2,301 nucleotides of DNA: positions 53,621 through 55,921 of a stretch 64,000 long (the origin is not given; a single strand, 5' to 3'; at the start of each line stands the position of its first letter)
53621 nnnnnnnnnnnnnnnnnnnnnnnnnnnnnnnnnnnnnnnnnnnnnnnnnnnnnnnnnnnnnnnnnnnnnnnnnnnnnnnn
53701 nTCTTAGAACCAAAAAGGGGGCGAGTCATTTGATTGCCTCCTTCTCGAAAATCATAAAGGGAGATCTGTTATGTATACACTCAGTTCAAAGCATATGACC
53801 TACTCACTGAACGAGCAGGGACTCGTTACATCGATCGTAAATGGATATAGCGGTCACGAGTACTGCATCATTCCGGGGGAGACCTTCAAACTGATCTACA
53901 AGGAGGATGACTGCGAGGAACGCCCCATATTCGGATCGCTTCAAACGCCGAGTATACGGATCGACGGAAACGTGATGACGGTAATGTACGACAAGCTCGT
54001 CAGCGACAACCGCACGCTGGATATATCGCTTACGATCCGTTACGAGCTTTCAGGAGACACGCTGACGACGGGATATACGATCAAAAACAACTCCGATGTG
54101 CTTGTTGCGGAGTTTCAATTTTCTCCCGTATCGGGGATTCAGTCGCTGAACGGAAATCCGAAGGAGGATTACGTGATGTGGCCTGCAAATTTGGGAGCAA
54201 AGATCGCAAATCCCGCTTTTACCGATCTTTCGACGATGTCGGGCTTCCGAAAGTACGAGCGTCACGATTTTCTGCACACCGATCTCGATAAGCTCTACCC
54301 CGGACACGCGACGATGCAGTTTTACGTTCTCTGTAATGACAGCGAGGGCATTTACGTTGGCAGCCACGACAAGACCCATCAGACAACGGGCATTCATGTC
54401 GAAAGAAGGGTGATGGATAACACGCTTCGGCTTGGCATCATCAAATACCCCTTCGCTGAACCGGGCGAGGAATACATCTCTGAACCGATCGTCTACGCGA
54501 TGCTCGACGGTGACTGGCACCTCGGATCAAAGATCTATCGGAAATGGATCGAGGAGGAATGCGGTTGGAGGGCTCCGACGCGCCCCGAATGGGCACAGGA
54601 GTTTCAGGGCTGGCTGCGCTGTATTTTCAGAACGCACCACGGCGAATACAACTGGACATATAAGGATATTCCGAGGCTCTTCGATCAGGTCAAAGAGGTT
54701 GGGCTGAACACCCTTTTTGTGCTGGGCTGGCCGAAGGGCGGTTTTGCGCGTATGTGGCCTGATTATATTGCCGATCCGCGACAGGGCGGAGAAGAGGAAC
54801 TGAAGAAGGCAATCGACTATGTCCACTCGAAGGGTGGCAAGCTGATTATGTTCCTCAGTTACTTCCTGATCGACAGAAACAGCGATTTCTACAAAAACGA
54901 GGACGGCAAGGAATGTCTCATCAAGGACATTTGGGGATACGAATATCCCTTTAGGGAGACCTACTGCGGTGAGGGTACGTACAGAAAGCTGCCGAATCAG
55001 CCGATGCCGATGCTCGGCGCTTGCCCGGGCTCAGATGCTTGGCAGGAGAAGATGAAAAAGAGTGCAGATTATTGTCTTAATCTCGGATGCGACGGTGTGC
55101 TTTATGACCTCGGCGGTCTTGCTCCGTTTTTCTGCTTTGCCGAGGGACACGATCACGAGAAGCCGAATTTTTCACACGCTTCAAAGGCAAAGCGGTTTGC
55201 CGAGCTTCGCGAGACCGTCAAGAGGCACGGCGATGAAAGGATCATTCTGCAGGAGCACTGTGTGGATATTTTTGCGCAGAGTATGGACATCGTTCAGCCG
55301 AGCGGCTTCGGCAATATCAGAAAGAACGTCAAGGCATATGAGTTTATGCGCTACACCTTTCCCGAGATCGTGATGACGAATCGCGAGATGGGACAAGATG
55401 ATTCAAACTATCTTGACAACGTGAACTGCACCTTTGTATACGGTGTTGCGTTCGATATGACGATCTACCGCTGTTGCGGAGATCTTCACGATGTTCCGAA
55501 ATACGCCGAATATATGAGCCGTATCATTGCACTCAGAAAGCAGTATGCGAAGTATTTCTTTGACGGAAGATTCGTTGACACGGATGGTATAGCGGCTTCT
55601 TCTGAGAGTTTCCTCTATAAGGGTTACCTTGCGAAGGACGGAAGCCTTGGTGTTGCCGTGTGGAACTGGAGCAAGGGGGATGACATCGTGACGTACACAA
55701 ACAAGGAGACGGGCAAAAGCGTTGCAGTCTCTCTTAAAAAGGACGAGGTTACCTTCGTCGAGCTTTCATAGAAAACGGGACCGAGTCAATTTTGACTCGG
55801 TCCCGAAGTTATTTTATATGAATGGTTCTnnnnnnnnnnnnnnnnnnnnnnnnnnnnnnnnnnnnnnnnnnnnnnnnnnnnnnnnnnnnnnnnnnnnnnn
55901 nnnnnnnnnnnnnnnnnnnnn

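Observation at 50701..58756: Mirror-image AraC-controlled locus: two GH-like unknowns facing a Gfo/Idh/MocA oxidoreductase plus TIM-barrel pair (possible oxidative glycoside-cleavage pathway)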

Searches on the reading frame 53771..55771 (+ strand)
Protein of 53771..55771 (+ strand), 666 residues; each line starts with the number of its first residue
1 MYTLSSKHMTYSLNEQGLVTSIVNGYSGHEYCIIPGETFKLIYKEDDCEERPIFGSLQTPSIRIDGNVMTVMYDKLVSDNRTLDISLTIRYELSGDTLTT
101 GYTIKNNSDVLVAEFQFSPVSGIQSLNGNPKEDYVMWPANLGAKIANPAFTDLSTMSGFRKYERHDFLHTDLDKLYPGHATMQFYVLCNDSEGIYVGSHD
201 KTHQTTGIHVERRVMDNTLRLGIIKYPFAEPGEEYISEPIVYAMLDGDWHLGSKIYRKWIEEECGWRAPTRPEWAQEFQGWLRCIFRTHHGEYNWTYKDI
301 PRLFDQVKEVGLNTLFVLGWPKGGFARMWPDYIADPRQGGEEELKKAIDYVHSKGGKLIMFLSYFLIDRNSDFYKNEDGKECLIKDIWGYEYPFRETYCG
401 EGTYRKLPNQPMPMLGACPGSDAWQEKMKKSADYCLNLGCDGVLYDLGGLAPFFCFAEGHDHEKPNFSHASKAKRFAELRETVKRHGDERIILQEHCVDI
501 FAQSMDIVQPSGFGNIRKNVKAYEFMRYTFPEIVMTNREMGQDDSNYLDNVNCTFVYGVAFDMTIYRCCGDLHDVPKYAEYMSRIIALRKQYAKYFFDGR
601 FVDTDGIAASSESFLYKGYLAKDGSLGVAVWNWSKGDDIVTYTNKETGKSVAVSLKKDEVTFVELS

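Call 3: search_protein_families(library=pfam, proteins=[window:53771-55771:+], max_evalue=0.01)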
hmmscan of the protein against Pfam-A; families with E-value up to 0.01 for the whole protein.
window:53771-55771:+ (666 aa): 2 families
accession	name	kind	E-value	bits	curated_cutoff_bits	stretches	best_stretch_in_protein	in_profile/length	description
PF19773.5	DUF6259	-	4.3e-25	88.9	28.7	1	240-508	7-263/300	Domain of unknown function (DUF6259)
PF18952.6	DUF5696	-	0.0034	16.4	25.6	1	296-381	265-354/612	Family of unknown function (DUF5696)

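Call 4: search_protein_families(library=ncbifam, proteins=[window:53771-55771:+], max_evalue=0.01)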
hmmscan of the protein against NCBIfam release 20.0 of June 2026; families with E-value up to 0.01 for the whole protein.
window:53771-55771:+ (666 aa): 0 families

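Call 6: search_solved_structures(query=window:53771-55771:+, max_evalue=1)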
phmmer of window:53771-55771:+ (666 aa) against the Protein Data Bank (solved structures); distinct sequences matched with E-value up to 1: 0.

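Call 57: find_homologous_proteins(query=window:53771-55771:+, max_evalue=0.00001)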
Query window:53771-55771:+ (666 aa): 165 proteins with E <= 0.00001 among 4686 candidates; the best 120 are listed.
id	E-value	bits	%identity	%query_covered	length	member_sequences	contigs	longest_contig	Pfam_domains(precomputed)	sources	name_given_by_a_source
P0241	0.0e+0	1591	99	100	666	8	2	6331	PF19773.6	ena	-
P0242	0.0e+0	1155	70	100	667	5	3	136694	PF19773.6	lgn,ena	-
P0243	0.0e+0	1143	70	100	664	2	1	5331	PF19773.6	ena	-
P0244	0.0e+0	1139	70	100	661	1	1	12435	PF19773.6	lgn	-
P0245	5.3e-269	913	58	100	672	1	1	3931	PF19773.6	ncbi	-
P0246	1.1e-258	879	56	100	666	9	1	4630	PF19773.6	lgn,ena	-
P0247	6.5e-254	863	56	100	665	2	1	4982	PF19773.6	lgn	-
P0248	1.0e-249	849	55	100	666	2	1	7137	PF19773.6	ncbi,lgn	-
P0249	2.8e-248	844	55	100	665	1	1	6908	PF19773.6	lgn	-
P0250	4.7e-248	843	55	100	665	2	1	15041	PF19773.6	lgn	-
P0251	9.6e-247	839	54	100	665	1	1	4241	PF19773.6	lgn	-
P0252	1.9e-244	831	53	100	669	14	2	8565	PF19773.6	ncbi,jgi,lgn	ncbi:MAG: DUF6259 domain-containing protein [Eubacteriales bacterium]|jgi:hypothetical protein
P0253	7.1e-244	829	53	99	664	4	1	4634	PF19773.6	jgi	jgi:hypothetical protein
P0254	1.8e-241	822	53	99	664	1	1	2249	PF19773.6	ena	-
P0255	2.0e-239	815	53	100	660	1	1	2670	PF19773.6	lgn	-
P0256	4.1e-238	810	53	98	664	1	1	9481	PF19773.6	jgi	jgi:hypothetical protein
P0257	5.3e-238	810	53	100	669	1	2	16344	PF19773.6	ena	-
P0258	5.1e-237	807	53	99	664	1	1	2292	PF19773.6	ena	-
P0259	2.1e-235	801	54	100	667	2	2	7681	PF19773.6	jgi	-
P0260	1.5e-234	799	53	100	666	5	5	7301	PF19773.6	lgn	-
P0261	2.4e-234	798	53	100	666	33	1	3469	PF19773.6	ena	-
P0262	7.5e-234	796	52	99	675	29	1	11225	PF19773.6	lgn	-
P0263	1.6e-233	795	52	100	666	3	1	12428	PF19773.6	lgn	-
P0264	2.2e-232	792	52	100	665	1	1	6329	PF19773.6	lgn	-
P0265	7.6e-232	790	51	100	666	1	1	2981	PF19773.6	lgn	-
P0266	1.3e-231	789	53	100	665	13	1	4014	PF19773.6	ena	-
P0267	1.0e-230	786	51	100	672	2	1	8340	PF19773.6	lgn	-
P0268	2.9e-230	784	52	100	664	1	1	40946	PF19773.6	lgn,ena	-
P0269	3.6e-230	784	51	100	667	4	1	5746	PF19773.6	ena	-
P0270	4.6e-230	784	52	97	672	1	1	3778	PF19773.6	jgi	jgi:hypothetical protein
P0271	2.2e-229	782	53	100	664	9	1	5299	PF19773.6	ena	-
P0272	3.2e-229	781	50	98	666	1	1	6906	PF19773.6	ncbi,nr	ncbi:MAG: hypothetical protein GX094_09045 [Clostridiales bacterium]|nr:hypothetical protein [Clostr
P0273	4.0e-229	781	51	100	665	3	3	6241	PF19773.6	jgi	-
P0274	2.2e-228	778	53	100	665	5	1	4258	PF19773.6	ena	-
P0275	3.2e-228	778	52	100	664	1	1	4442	PF19773.6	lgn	-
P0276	4.0e-228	777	52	100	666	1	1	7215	PF19773.6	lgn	-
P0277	5.3e-228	777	52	100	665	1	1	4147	PF19773.6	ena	-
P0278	1.2e-226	773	51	94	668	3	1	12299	PF19773.6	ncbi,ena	-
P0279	1.9e-226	772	51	100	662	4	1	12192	PF19773.6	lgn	-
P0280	3.5e-226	771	50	99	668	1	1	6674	PF19773.6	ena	-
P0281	4.1e-226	771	51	100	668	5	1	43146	PF19773.6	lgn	-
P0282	4.1e-225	767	51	100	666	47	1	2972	PF19773.6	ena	-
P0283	5.1e-225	767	51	100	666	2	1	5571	PF19773.6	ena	-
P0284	8.0e-225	767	50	99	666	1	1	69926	PF19773.6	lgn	-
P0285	3.6e-224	764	51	100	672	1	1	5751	PF19773.6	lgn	-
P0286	4.7e-224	764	51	100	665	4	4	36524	PF19773.6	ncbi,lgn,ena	-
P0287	1.3e-223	763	50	99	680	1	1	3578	PF19773.6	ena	-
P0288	7.9e-223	760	52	95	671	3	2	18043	PF19773.6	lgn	-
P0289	8.6e-223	760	51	95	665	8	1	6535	PF19773.6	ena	-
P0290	1.8e-222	759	49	100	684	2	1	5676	PF19773.6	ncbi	-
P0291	2.1e-222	759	50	100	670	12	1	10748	PF19773.6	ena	-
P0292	4.0e-222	758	51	100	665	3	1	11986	PF19773.6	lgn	-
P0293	4.9e-222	757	51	95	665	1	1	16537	PF19773.6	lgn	-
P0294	5.0e-222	757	50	95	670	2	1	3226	PF19773.6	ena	-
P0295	1.7e-221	756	50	100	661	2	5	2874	PF19773.6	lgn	-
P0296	2.3e-220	752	48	99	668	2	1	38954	PF19773.6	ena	-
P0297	2.5e-220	752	50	98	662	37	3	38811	PF19773.6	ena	-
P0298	2.7e-220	752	49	100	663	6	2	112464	PF19773.6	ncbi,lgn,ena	-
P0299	1.2e-219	749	51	95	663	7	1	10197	PF19773.6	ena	-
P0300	1.8e-219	749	51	98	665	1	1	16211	PF19773.6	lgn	-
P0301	3.2e-219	748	49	100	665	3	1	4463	PF19773.6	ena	-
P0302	5.1e-219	747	51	95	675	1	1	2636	PF19773.6,PF18952.7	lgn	-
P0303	5.7e-219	747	50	98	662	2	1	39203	PF19773.6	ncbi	-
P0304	5.7e-219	747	50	100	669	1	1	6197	PF19773.6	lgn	-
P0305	6.7e-219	747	51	98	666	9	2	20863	PF19773.6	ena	-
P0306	2.4e-218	745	49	95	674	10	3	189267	PF19773.6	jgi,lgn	jgi:hypothetical protein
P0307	3.7e-218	744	49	98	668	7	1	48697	PF19773.6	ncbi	-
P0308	4.4e-218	744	48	100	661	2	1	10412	PF19773.6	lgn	-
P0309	1.2e-217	743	48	98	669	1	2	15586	PF19773.6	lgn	-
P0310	2.4e-217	742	50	96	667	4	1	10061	PF19773.6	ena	-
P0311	3.0e-217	741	48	99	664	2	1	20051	PF19773.6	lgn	-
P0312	7.3e-217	740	50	95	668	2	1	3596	PF19773.6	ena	-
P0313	9.4e-217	740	48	99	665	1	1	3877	PF19773.6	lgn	-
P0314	1.1e-216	740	49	100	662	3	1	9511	PF19773.6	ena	-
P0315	1.9e-216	739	49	100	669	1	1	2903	PF19773.6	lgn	-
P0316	5.1e-216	737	48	100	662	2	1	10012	PF19773.6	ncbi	-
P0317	6.5e-216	737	48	100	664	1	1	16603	PF19773.6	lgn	-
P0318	1.2e-215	736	50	95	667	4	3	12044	PF19773.6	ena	-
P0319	4.2e-215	734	49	100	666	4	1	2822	PF19773.6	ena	-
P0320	5.6e-215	734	49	100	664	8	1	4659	PF19773.6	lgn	-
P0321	6.2e-215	734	49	100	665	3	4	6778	PF19773.6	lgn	-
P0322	1.5e-214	733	47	100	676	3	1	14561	PF19773.6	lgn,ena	-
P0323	2.7e-214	732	48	100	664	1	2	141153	PF19773.6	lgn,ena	-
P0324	2.9e-214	732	47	100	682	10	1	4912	PF19773.6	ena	-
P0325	4.5e-214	731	47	100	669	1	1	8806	PF19773.6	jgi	jgi:hypothetical protein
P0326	6.0e-214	731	49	100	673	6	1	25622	PF19773.6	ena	-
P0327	6.8e-214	730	49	96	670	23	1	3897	PF19773.6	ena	-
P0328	9.1e-214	730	48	100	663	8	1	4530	PF19773.6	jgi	jgi:hypothetical protein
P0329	1.5e-213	729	47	98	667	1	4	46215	PF19773.6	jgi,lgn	jgi:hypothetical protein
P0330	2.3e-213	729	49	97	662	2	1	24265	PF19773.6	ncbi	-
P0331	5.9e-213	727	48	100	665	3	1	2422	PF19773.6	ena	-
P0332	7.8e-213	727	48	100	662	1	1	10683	PF19773.6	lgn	-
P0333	1.9e-212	726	49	100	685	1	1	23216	PF19773.6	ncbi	-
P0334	2.6e-212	725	52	94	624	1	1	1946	PF19773.6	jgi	-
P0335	5.0e-211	721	47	100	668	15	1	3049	PF19773.6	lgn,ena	-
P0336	5.4e-211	721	47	100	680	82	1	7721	PF19773.6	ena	-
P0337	1.7e-210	719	48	100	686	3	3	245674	PF19773.6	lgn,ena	-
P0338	4.7e-210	718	48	100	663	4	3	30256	PF19773.6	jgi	-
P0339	1.1e-209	717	46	99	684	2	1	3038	PF19773.6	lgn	-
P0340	2.5e-209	715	47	99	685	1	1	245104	PF19773.6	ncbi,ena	-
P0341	3.9e-209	715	47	100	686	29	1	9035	PF19773.6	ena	-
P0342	6.2e-209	714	48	100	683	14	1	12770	PF19773.6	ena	-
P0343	1.7e-208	713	48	98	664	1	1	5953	PF19773.6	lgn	-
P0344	1.9e-208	712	47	100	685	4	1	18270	PF19773.6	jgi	-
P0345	2.3e-208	712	46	100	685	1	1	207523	PF19773.6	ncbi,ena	-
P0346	2.8e-208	712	47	99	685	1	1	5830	PF19773.6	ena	-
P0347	4.5e-208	711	48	98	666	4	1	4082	PF19773.6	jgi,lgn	jgi:hypothetical protein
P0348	4.8e-208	711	49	97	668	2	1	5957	PF19773.6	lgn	-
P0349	5.0e-208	711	49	96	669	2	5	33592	PF19773.6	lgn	-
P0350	8.0e-208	710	49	96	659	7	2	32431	PF19773.6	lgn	-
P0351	8.7e-208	710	47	100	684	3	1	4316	PF19773.6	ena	-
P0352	1.3e-207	710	47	99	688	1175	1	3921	PF19773.6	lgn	-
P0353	4.4e-207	708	47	100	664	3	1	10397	PF19773.6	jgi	-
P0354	7.1e-207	707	47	100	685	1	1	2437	PF19773.6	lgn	-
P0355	1.7e-206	706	48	97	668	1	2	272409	PF19773.6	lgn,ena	-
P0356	3.8e-206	705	46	100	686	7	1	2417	PF19773.6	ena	-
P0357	1.0e-205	703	46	99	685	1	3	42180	PF19773.6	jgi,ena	-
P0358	1.1e-205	703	48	95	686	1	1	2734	PF19773.6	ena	-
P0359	1.6e-205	703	46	98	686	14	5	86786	PF19773.6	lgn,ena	-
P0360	4.7e-205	701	46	100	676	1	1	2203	PF19773.6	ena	-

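Call 58: find_encoding_contigs(protein=P0242, flank=8000, max_places=2)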
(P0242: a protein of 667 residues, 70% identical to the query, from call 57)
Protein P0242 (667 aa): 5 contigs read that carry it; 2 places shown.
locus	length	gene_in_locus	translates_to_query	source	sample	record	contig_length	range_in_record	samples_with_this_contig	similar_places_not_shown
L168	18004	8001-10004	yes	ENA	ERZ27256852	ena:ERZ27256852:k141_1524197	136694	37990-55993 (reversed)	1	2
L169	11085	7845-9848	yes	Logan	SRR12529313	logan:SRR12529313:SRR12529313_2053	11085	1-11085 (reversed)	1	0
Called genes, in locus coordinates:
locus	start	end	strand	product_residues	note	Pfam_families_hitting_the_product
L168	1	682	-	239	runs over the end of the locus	PF13306:LRR_5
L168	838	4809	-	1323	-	PF00932:LTD (faint)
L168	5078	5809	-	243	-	PF04474:DUF554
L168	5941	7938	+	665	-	PF00728:Glyco_hydro_20, PF18088:Glyco_H_20C_C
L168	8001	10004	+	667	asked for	PF19773:DUF6259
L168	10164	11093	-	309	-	PF00889:EF_TS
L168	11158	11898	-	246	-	PF00318:Ribosomal_S2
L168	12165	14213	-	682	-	PF05621:TniB (weak), PF13191:AAA_16 (weak), PF00004:AAA, PF17871:AAA_lid_9, PF00004:AAA, PF07724:AAA_2, PF07728:AAA_5, PF10431:ClpB_D2-small, +7 more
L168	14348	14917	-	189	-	PF01066:CDP-OH_P_transf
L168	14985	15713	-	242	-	PF02674:Colicin_V (weak)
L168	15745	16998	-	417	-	PF18975:DUF5711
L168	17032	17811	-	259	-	PF01416:PseudoU_synth_1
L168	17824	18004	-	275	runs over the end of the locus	PF02361:CbiQ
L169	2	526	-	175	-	?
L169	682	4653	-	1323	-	PF00932:LTD (faint)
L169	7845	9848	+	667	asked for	PF19773:DUF6259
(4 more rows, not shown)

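Call 59: find_encoding_contigs(protein=P0244, flank=8000, max_places=2)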
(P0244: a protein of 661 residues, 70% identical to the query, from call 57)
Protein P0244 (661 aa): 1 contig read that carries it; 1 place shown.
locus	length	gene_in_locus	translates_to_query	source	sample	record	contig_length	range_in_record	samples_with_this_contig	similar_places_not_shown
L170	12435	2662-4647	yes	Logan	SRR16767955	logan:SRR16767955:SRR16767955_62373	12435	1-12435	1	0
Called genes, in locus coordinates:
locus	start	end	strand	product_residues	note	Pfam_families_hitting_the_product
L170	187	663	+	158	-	-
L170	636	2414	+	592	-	PF00501:AMP-binding, PF13193:AMP-binding_C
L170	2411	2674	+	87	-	PF12637:TSCPD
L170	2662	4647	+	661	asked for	PF19773:DUF6259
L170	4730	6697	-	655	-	PF19773:DUF6259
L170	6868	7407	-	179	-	PF13238:AAA_18, PF13671:AAA_33 (weak)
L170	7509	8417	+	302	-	PF00165:HTH_AraC (weak), PF12833:HTH_18, PF00165:HTH_AraC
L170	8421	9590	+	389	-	PF01545:Cation_efflux, PF16916:ZT_dimer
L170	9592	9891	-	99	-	PF07876:Dabb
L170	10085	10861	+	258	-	PF00497:SBP_bac_3, PF10613:Lig_chan-Glu_bd (weak)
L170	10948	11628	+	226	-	PF00528:BPD_transp_1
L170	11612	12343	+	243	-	PF00005:ABC_tran, PF02463:SMC_N (weak), PF13304:AAA_21 (weak)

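Call 60: find_encoding_contigs(protein=P0298, flank=8000, max_places=2)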
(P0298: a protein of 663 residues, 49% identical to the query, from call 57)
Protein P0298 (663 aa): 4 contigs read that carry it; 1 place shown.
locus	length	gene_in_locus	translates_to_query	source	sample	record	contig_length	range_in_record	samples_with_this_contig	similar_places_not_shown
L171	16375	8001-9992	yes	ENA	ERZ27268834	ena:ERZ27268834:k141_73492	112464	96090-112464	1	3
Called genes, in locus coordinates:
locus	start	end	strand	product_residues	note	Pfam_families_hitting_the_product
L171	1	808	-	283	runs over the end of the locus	PF02899:Phage_int_SAM_1 (weak), PF13495:Phage_int_SAM_4, PF00589:Phage_integrase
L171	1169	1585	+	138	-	PF12844:HTH_19, PF13560:HTH_31, PF01381:HTH_3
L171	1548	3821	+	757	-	PF12833:HTH_18, PF00165:HTH_AraC (weak)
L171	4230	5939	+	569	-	PF01547:SBP_bac_1, PF13416:SBP_bac_8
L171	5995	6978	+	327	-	PF00528:BPD_transp_1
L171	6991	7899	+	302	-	PF00528:BPD_transp_1 (weak)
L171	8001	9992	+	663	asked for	PF19773:DUF6259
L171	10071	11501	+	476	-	-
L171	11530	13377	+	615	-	-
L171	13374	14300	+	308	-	PF00480:ROK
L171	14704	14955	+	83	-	PF21645:FakA-like_M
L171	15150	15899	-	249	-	-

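Call 76: search_protein_families(library=pfam, proteins=[L171:10071-11501:+, L171:11530-13377:+], max_evalue=0.001)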
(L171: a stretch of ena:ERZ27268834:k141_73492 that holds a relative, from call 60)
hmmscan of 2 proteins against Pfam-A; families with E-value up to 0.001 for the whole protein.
L171:10071-11501:+ (476 aa): 0 families

L171:11530-13377:+ (615 aa): 0 families
